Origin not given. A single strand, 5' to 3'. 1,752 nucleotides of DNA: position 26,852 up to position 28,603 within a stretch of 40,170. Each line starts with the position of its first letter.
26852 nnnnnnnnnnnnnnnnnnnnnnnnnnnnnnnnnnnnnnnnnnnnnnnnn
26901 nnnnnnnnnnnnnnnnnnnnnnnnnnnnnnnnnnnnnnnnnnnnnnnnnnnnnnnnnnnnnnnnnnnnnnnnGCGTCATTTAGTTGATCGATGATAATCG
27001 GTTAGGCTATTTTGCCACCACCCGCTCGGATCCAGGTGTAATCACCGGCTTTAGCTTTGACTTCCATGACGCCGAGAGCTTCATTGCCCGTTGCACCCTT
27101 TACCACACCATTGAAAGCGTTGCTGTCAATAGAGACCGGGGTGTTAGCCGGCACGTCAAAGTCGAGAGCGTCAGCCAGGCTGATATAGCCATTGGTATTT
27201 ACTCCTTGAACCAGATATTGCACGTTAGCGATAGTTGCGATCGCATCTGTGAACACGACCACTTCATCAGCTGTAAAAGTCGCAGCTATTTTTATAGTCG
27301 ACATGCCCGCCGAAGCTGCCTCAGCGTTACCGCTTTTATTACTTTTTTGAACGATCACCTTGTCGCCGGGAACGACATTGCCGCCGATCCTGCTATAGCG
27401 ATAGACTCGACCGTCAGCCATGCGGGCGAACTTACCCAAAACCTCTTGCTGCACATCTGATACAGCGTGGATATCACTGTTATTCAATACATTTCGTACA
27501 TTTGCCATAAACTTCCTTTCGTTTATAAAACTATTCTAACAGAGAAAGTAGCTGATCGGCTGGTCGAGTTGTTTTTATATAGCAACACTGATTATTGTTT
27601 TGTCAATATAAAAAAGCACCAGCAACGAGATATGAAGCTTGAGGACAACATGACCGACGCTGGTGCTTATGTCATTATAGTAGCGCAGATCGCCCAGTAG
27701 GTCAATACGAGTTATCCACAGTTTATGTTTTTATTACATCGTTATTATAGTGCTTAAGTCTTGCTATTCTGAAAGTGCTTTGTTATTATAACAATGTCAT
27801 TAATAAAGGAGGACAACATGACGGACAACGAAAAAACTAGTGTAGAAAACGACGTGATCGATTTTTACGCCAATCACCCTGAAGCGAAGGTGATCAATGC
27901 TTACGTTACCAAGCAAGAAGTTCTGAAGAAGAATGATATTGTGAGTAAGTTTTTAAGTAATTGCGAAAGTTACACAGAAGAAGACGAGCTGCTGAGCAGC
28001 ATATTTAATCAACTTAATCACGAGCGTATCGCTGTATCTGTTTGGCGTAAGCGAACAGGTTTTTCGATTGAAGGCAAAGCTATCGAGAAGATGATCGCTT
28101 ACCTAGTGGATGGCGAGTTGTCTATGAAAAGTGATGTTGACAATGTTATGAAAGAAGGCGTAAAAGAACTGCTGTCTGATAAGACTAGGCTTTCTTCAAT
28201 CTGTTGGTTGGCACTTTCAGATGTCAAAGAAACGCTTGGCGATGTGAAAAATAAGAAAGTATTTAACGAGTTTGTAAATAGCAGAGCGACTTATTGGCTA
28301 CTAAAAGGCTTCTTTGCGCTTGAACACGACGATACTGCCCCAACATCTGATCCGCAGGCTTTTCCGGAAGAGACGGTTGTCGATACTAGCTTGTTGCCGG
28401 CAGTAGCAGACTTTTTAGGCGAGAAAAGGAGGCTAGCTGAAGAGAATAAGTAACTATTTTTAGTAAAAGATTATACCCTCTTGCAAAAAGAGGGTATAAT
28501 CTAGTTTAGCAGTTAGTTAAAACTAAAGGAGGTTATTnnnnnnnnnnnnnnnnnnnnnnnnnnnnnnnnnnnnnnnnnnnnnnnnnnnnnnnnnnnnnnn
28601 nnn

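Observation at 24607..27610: Minus-strand island in the early region encoding GroES plus GroEL with three other proteins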

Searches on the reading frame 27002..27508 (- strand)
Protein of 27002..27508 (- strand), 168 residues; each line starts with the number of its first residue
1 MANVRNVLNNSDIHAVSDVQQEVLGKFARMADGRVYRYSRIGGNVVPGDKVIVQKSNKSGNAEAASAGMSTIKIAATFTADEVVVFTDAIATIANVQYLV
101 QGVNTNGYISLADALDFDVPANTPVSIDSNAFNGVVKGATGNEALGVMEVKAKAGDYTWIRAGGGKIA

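Call 3: search_protein_families(library=pfam, proteins=[window:27002-27508:-], max_evalue=1)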
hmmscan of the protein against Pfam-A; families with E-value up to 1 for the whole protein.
window:27002-27508:- (168 aa): 0 families

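Call 4: search_protein_families(library=phrogs, proteins=[window:27002-27508:-], max_evalue=0.1)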
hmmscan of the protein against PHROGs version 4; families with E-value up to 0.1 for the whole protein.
window:27002-27508:- (168 aa): 0 families

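Call 31: find_homologous_proteins(query=window:27002-27508:-, max_evalue=0.001)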
Query window:27002-27508:- (168 aa): 16 proteins with E <= 0.001 among 151 candidates.
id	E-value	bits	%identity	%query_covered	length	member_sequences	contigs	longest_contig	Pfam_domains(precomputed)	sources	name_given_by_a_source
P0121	1.6e-96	338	97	100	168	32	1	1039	-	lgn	-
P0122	2.0e-93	328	95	100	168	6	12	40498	-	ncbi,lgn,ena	-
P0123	4.3e-93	327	94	100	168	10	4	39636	-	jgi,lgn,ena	jgi:hypothetical protein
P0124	1.2e-87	310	89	100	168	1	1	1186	-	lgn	-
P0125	6.1e-87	307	89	100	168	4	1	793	-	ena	-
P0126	6.5e-86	304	87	100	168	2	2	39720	-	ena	-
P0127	3.7e-85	302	87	100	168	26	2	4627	-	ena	-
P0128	5.0e-85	301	86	100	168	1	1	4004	-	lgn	-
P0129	7.4e-85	301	86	100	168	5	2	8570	-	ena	-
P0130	8.9e-85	300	86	100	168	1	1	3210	-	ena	-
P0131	2.3e-84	299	87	100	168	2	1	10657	-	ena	-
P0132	7.4e-84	297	86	100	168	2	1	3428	-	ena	-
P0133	9.9e-84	297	86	100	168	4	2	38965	-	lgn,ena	-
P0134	3.1e-83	295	85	100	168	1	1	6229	-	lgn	-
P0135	1.6e-77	277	80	100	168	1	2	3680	-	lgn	-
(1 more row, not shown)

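Call 45: find_homologous_proteins(query=A6, max_evalue=0.001)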
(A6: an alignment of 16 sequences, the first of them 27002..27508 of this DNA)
Query A6 (16 sequences) (168 aa, profile of the alignment): 21 proteins with E <= 0.001 among 6569 candidates.
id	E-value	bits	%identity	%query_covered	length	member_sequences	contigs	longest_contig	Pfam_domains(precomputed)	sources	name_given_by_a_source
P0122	2.8e-50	188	95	100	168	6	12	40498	-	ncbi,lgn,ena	-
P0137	3.5e-50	188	27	83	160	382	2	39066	-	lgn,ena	-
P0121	3.7e-50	188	97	100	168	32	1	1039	-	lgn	-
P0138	8.4e-50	187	29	89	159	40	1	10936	-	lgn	-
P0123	9.3e-50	187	94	100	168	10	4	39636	-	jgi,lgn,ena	jgi:hypothetical protein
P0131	2.6e-49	185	87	100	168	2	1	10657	-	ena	-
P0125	5.1e-49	184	89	100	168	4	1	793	-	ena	-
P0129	5.8e-49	184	86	100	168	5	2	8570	-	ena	-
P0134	7.4e-49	184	85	100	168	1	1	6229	-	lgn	-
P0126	1.1e-47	180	87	100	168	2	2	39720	-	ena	-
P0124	1.2e-47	180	89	100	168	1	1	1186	-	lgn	-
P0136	2.4e-47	179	80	99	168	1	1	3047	-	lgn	-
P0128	4.1e-47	178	86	100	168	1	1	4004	-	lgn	-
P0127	4.6e-47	178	87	100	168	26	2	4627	-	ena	-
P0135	5.7e-47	178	80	100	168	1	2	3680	-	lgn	-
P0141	3.3e-10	58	28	90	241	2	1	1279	-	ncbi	-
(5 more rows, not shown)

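Call 46: search_solved_structures(query=A6, max_evalue=10, show_alignments=1)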
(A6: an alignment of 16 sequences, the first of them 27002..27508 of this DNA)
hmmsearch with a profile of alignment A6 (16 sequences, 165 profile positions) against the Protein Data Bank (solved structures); distinct sequences matched with E-value up to 10: 6.
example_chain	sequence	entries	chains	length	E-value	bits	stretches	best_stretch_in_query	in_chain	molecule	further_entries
6fwv_A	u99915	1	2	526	0.047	16.9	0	124-160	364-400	Collagen Adhesion protein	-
7asc_A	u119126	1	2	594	0.065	16.5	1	65-140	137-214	Transforming growth factor-beta-induced protein ig-h3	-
7as7_A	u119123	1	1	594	0.066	16.5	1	65-140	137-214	Transforming growth factor-beta-induced protein ig-h3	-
7asg_A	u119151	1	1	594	0.066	16.5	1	65-140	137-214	Transforming growth factor-beta-induced protein ig-h3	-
5nv6_A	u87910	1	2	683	0.082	16.1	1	65-140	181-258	Transforming growth factor-beta-induced protein ig-h3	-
5hyd_A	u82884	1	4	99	0.46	13.7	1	102-143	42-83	Protein S100-Z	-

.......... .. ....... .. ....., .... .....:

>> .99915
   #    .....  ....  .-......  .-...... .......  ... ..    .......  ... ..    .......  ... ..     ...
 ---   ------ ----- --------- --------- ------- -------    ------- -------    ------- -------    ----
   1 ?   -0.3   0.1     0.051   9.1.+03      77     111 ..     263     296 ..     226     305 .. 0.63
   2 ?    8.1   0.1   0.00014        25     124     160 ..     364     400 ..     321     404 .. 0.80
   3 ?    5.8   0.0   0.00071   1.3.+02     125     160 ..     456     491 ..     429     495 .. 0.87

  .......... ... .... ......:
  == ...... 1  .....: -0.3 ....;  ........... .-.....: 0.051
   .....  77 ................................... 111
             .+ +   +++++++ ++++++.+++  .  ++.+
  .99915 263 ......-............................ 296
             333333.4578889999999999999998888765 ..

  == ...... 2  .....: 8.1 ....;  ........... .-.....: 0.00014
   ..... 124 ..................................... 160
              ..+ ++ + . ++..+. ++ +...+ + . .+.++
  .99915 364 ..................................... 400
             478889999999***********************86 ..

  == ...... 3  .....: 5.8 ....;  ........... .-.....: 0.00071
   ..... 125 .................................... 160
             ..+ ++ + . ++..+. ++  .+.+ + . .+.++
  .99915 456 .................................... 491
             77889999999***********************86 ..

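Call 51: search_protein_families(library=phrogs, proteins=[P0141, P0137, P0138], max_evalue=0.1)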
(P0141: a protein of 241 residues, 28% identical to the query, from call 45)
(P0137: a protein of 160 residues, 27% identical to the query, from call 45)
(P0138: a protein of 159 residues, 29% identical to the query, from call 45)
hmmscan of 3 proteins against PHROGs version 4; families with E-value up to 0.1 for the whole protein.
P0141 (241 aa): 0 families

P0137 (160 aa): 1 family
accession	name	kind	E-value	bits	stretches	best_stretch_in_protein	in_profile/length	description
phrog_30847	-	unknown function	0.04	14.8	1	57-121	55-113/174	-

P0138 (159 aa): 0 families

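Call 59: predict_structure(alignment_id=A7)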
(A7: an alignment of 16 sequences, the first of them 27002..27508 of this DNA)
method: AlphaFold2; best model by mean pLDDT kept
length: 168 residues; sequences in the alignment: 16
mean_pLDDT: 86.9   pTM: 0.68
mean pLDDT of the five models: 86.9, 86.6, 86.6, 81.7, 69.7
residues with pLDDT >= 90: 95; 70-90: 62; 50-70: 5; < 50: 6
segments of 3 or more residues with pLDDT < 50: 1-5
pLDDT, mean of each block of 10 residues (from residue 1): 45 81 84 87 93 89 94 92 85 91 93 92 92 90 92 92 87
secondary structure, 60 per line:
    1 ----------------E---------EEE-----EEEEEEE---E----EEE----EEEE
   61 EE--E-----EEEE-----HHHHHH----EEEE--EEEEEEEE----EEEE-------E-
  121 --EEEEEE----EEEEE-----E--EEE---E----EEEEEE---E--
elements in order: E27-29 E35-41 E50-52 E57-62 E71-74 H80-85 E90-93 E96-103 E108-111 E123-128 E133-137 E146-148 E157-162

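Call 62: fold_search(model_id=the predicted structure, library=pdb)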
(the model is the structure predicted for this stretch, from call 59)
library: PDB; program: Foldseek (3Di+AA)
matches with E <= 10: 681; with E <= 0.001: 0
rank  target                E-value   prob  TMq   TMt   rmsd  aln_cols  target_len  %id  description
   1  4ru4_B                5.2e-02  1.00  0.31  0.10   4.9        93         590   16  Crystal structure of the tailspike protein gp49 from Pseudomonas phage LKA1 (released 2015-11-18)
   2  2gre_P                5.2e-02  0.69  0.25  0.15  12.3       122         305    7  Crystal structure of Deblocking aminopeptidase from Bacillus cereus (released 2006-05-23)
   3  6e0v_A                7.5e-02  0.84  0.29  0.10  10.6       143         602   15  Apo crystal structure of the colanidase tailspike protein gp150 of Phage Phi92 (released 2019-07-17)
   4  9qiv_B                9.3e-02  0.89  0.34  0.07  11.6       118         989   10  Consensus structure of UBA6-BIRC6 (alternative conformation) (released 2025-10-29)
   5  6h82_A                1.1e-01  0.23  0.25  0.20  15.0       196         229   11  Cryo-EM structure of the archaeal extremophilic internal membrane containing Haloarcula hispanica icosahedral virus 2  (released 2019-04-03)
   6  6dc6_C                1.2e-01  0.85  0.32  0.07   9.0       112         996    9  Crystal structure of human ubiquitin activating enzyme E1 (Uba1) in complex with ubiquitin (released 2018-10-10)
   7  4hiz_C                1.3e-01  0.47  0.28  0.09   9.1       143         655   15  Phage phi92 endosialidase (released 2014-01-15)
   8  6o83_C                1.6e-01  0.75  0.33  0.07   9.6       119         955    8  S. pombe ubiquitin E1~ubiquitin-AMP tetrahedral intermediate mimic (released 2019-06-19)
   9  9ocb_H                1.6e-01  0.18  0.19  0.20  13.9       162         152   14  Sf11 capsid Icosahedral Reconstruction (released 2025-11-12)
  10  2gre_B                1.7e-01  0.47  0.25  0.15  12.5       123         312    9  Crystal structure of Deblocking aminopeptidase from Bacillus cereus (released 2006-05-23)
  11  2gre_K                1.7e-01  0.38  0.23  0.15  12.7       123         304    9  Crystal structure of Deblocking aminopeptidase from Bacillus cereus (released 2006-05-23)
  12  2gre_F                1.7e-01  0.38  0.24  0.15  12.7       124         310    9  Crystal structure of Deblocking aminopeptidase from Bacillus cereus (released 2006-05-23)
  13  6h9c_A                1.7e-01  0.20  0.22  0.18  15.4       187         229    7  Cryo-EM structure of archaeal extremophilic internal membrane-containing Haloarcula californiae icosahedral virus 1 (H (released 2019-03-27)
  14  4ru4_A                1.8e-01  0.97  0.32  0.10   5.3        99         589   15  Crystal structure of the tailspike protein gp49 from Pseudomonas phage LKA1 (released 2015-11-18)
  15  2gre_H                1.8e-01  0.35  0.24  0.15  12.7       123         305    9  Crystal structure of Deblocking aminopeptidase from Bacillus cereus (released 2006-05-23)
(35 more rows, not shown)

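Call 63: search_protein_representatives(alignment_id=A7)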
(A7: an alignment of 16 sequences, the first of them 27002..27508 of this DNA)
Query: 16 sequences, 168 profile positions. Proteins with E-value up to 0.001 (for the whole library): 1078; up to 1e-10: 164; up to 1e-30: 3. The best 150 are listed.
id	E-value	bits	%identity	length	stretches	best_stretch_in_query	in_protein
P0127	1.7e-81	288.2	-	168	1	1-168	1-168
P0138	7.1e-53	195.1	-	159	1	1-162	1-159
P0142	3.0e-32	127.9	-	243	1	7-164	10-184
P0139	2.6e-27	111.9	-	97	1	62-162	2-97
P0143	8.5e-22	94.0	-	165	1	1-160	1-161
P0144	5.0e-20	88.2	-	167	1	4-160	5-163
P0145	5.6e-20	88.0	-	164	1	6-162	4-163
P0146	1.5e-19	86.7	-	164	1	2-162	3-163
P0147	5.3e-19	84.9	-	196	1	6-165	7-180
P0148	1.0e-18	83.9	-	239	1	8-164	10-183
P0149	1.1e-18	83.8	-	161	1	3-160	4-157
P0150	1.5e-18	83.4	-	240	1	7-164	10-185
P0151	6.4e-18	81.3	-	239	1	3-164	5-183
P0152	6.9e-18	81.2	-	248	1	8-164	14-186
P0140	1.2e-17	80.5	-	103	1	1-76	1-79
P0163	1.7e-15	73.5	-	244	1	1-164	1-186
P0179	1.3e-14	70.6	-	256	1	7-164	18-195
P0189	4.5e-14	68.8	-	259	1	6-163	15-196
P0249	3.3e-12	62.7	-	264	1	11-164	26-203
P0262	9.8e-12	61.2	-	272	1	9-163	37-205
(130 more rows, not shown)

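Call 64: search_protein_families(library=phrogs, proteins=[P0142, P0148, P0150, P0152, P0147, P0163, P0179, P0189, P0249, P0262], max_evalue=0.01)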
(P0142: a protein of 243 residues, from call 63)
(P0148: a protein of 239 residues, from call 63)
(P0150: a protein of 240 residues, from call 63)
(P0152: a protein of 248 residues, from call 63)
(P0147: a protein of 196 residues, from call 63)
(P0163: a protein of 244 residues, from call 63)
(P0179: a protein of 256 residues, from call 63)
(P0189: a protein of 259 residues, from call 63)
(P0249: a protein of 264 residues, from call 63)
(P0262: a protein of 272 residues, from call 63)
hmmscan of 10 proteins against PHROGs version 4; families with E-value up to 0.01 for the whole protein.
P0142 (243 aa): 0 families

P0148 (239 aa): 0 families

P0150 (240 aa): 0 families

P0152 (248 aa): 0 families

P0147 (196 aa): 0 families

P0163 (244 aa): 0 families

P0179 (256 aa): 0 families

P0189 (259 aa): 1 family
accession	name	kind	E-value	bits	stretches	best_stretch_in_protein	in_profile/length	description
phrog_29386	-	head and packaging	0.00027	21.8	1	7-189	12-176/191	virion structural protein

P0249 (264 aa): 1 family
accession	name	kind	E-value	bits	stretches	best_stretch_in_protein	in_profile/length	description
phrog_5793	-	unknown function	0.0049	16.6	1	50-132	402-481/581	-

P0262 (272 aa): 0 families

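Call 65: search_protein_families(library=pfam, proteins=[P0142, P0148, P0150, P0152, P0147, P0163, P0179, P0189, P0249, P0262], max_evalue=0.01)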
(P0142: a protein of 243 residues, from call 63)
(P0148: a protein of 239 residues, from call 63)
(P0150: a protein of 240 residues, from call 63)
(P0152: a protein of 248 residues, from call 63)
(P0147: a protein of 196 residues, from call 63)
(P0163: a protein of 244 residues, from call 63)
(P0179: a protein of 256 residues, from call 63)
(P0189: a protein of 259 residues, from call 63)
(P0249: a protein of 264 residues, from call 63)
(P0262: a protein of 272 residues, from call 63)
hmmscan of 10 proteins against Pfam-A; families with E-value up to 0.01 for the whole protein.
P0142 (243 aa): 0 families

P0148 (239 aa): 0 families

P0150 (240 aa): 0 families

P0152 (248 aa): 0 families

P0147 (196 aa): 0 families

P0163 (244 aa): 0 families

P0179 (256 aa): 0 families

P0189 (259 aa): 0 families

P0249 (264 aa): 0 families

P0262 (272 aa): 0 families

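Call 68: fold_search(model_id=the predicted structure, library=viral)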
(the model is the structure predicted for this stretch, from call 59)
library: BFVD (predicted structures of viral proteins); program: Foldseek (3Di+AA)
matches with E <= 10: 1193; with E <= 0.001: 2
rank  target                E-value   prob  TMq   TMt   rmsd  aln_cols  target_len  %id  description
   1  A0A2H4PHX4            1.5e-14  1.00  0.84  0.86   2.7       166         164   34  (no name in the UniProt tables at hand)
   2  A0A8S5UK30            7.8e-10  1.00  0.75  0.79   2.9       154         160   23  Uncharacterized protein [Podoviridae sp. ct9A73]
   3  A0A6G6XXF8            1.7e-03  1.00  0.36  0.13  11.3       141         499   12  (no name in the UniProt tables at hand)
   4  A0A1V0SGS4            2.0e-03  0.99  0.35  0.25  13.5       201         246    9  Uncharacterized protein [Hokovirus HKV1]
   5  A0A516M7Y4            2.1e-03  1.00  0.40  0.12  12.4       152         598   12  (no name in the UniProt tables at hand)
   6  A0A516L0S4            2.2e-03  1.00  0.37  0.22  11.5       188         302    9  (no name in the UniProt tables at hand)
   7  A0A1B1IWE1            2.7e-03  0.99  0.35  0.11  14.8       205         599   13  (no name in the UniProt tables at hand)
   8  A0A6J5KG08            3.2e-03  0.99  0.37  0.31  16.0       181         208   12  Uncharacterized protein [uncultured Caudovirales phage]
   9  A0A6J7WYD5            3.3e-03  1.00  0.39  0.12   2.9        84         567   20  Pectate lyase superfamily protein [uncultured Caudovirales phage]
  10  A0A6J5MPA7            3.9e-03  0.99  0.33  0.28  10.9       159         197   14  Uncharacterized protein [uncultured Caudovirales phage]
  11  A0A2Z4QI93            6.0e-03  1.00  0.30  0.10  13.6       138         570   17  (no name in the UniProt tables at hand)
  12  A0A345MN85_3          6.7e-03  1.00  0.39  0.06   3.1        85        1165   14  (no name in the UniProt tables at hand)
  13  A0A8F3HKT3            7.0e-03  0.99  0.35  0.07  12.9       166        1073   16  Peptidase S74 domain-containing protein [Escherichia phage vB_EcoP-ZQ2]
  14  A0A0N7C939            9.7e-03  0.97  0.29  0.17  11.3       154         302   19  (no name in the UniProt tables at hand)
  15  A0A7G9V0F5            1.0e-02  0.97  0.32  0.15  14.2       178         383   11  (no name in the UniProt tables at hand)
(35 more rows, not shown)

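Call 90: search_protein_families(library=ncbifam, proteins=[window:27002-27508:-], max_evalue=0.01)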
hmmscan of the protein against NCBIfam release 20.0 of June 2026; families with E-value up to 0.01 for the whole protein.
window:27002-27508:- (168 aa): 0 families

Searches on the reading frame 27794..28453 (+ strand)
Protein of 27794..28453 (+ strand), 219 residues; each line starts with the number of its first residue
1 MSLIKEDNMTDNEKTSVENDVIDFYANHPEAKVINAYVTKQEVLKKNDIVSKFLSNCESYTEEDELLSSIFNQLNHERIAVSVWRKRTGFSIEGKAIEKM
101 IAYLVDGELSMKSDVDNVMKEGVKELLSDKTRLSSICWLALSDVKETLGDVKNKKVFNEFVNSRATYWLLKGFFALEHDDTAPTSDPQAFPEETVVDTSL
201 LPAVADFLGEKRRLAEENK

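Call 3: search_protein_families(library=pfam, proteins=[window:27794-28453:+], max_evalue=1)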
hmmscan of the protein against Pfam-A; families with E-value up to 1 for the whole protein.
window:27794-28453:+ (219 aa): 1 family
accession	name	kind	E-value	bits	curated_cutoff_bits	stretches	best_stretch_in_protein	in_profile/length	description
PF09667.15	DUF2028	-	0.08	13.4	25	1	103-148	21-66/180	Domain of unknown function (DUF2028)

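Call 4: search_protein_families(library=phrogs, proteins=[window:27794-28453:+], max_evalue=0.1)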
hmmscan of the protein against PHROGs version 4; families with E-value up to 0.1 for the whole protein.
window:27794-28453:+ (219 aa): 1 family
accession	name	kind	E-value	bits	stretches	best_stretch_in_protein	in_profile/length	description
phrog_18248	-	transcription regulation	0.048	13.8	0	52-99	215-262/264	transcriptional regulator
